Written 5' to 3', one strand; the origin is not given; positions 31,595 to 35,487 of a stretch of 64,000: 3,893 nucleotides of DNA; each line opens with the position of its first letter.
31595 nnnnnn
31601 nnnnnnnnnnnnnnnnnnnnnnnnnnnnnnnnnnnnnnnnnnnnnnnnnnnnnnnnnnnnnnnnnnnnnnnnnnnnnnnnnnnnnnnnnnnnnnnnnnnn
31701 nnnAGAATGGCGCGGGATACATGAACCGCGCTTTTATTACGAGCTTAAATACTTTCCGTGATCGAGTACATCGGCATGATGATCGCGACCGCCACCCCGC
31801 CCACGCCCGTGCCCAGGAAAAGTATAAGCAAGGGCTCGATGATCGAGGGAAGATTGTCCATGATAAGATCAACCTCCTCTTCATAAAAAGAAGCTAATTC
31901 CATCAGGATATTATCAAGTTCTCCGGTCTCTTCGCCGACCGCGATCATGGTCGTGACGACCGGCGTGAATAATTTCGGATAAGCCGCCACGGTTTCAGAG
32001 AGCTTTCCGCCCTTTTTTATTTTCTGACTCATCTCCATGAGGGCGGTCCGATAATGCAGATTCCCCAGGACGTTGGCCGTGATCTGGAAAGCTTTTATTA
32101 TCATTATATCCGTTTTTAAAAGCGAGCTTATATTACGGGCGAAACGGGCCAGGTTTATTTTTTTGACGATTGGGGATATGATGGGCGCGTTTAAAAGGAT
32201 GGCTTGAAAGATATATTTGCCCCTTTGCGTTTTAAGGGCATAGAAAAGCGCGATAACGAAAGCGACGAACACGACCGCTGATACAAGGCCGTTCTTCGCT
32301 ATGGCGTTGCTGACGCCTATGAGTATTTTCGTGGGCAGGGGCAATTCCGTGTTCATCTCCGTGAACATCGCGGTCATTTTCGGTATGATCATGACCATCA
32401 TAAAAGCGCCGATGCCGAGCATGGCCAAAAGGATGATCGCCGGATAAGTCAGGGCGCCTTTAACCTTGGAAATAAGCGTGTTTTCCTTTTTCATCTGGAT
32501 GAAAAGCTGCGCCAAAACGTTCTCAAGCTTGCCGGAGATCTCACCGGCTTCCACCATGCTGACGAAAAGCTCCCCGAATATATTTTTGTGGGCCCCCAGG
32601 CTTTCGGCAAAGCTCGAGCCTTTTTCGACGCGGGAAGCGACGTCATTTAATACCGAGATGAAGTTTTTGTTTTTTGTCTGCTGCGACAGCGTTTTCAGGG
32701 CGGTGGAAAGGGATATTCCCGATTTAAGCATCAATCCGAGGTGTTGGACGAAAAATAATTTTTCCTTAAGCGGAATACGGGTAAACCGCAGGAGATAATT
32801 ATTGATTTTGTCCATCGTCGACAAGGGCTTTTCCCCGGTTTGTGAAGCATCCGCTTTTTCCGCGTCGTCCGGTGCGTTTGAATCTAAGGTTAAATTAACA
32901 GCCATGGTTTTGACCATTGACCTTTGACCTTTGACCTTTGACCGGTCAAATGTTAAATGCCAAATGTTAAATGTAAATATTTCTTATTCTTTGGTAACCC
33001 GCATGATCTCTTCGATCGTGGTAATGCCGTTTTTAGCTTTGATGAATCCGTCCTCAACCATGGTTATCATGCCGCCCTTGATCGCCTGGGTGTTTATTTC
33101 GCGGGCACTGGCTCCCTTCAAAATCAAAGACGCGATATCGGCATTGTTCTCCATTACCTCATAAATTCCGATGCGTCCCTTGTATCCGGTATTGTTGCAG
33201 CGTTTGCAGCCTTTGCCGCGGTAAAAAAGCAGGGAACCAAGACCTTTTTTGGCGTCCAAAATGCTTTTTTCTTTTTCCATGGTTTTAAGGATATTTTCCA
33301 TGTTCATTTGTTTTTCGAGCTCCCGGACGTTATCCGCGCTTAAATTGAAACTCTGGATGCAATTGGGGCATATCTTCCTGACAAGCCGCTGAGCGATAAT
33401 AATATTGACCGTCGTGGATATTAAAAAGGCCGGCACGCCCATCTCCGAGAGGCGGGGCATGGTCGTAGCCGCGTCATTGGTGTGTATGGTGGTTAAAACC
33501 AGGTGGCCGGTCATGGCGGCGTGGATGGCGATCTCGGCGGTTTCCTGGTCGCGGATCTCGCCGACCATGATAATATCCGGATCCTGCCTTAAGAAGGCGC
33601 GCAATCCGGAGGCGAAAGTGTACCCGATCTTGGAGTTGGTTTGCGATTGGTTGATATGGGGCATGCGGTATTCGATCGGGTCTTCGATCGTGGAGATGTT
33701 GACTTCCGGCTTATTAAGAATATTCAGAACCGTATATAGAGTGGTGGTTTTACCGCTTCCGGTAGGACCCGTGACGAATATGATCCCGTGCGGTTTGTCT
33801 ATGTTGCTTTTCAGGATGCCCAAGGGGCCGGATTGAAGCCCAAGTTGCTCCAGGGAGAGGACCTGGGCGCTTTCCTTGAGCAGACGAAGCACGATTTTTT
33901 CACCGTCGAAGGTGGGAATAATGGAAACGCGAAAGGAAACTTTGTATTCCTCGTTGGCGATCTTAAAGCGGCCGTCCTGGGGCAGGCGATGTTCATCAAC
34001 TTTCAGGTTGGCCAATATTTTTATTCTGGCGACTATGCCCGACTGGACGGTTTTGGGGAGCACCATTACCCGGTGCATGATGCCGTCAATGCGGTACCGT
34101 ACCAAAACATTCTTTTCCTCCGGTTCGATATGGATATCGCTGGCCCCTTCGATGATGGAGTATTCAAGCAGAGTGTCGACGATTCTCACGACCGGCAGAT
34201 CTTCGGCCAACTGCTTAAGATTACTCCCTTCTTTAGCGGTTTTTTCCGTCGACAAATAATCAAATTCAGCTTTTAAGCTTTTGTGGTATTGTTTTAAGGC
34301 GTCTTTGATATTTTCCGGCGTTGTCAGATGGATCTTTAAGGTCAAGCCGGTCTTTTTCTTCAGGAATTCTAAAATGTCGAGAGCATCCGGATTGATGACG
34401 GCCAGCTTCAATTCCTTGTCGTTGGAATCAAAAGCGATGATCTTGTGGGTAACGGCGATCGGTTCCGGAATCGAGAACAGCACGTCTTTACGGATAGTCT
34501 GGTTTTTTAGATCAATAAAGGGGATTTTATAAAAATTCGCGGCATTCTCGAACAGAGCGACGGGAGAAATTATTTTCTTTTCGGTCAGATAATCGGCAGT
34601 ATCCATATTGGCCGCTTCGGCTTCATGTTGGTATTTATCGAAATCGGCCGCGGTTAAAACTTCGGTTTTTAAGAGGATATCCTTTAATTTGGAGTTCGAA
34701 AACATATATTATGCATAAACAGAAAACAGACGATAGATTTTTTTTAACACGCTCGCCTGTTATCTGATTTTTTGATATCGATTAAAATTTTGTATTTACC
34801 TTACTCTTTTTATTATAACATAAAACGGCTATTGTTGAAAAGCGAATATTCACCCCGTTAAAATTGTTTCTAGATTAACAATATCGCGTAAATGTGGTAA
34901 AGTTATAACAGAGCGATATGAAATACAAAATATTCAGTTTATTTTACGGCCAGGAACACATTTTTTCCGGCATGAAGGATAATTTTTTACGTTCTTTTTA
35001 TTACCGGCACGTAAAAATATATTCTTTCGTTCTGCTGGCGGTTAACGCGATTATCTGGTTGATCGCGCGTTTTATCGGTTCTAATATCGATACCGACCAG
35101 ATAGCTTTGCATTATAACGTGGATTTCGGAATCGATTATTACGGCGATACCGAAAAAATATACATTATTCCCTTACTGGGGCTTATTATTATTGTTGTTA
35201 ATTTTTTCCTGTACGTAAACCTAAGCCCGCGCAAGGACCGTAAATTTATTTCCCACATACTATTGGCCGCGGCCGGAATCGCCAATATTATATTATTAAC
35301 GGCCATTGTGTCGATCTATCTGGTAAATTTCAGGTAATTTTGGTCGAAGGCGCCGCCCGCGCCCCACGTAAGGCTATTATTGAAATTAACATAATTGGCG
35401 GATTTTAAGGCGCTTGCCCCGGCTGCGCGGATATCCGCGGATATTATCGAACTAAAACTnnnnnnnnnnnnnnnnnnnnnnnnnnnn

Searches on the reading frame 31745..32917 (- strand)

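Call 28: search_protein_families(library=pfam, proteins=[window:31745-32917:-])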
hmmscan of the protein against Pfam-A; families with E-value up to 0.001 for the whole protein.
window:31745-32917:- (390 aa): 1 family
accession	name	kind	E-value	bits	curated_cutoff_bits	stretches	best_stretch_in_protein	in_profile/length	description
PF00482.28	T2SSF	-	2.6e-50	170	25.2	2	56-179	1-125/125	Type II secretion system (T2SS), protein F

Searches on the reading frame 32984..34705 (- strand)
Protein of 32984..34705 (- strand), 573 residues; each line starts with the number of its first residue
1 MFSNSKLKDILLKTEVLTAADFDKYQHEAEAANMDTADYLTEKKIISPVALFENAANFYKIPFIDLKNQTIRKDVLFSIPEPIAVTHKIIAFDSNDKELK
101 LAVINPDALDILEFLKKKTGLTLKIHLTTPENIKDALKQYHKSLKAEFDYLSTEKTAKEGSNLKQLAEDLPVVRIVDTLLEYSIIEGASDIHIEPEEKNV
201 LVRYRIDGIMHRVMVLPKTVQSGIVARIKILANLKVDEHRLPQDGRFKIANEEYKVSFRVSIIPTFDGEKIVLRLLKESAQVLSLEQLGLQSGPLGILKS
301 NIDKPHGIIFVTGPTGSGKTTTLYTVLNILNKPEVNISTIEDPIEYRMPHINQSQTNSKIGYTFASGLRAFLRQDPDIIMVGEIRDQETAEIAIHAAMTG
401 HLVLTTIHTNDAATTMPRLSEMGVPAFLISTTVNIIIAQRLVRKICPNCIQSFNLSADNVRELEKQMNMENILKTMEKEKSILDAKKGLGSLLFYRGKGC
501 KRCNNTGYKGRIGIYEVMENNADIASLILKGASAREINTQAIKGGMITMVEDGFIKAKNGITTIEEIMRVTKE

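Call 28: search_protein_families(library=pfam, proteins=[window:32984-34705:-])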
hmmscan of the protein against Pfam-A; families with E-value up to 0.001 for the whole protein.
window:32984-34705:- (573 aa): 3 families
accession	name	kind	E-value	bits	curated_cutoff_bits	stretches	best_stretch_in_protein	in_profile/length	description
PF00437.27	T2SSE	-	3.1e-129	431.3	24.9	1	167-569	3-370/370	Type II/IV secretion system protein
PF05157.20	MshEN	-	1.8e-11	44.3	23.1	1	59-143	1-86/90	MshEN domain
PF13401.12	AAA_22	-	0.00033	21.4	27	1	305-334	4-35/130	AAA domain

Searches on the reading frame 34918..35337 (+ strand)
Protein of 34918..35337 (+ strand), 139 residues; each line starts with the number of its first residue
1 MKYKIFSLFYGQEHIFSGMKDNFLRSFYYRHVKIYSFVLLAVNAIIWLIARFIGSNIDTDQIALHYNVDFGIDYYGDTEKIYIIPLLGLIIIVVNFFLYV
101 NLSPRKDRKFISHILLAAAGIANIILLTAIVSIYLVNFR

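Call 9: search_protein_families(library=pfam, proteins=[window:34918-35337:+])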
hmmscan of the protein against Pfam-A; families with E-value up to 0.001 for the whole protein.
window:34918-35337:+ (139 aa): 0 families

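Call 32: find_encoding_contigs(protein=window:34918-35337:+, flank=3000, max_places=10)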
Protein window:34918-35337:+ (139 aa): no gene with exactly this product is on record in the collection.
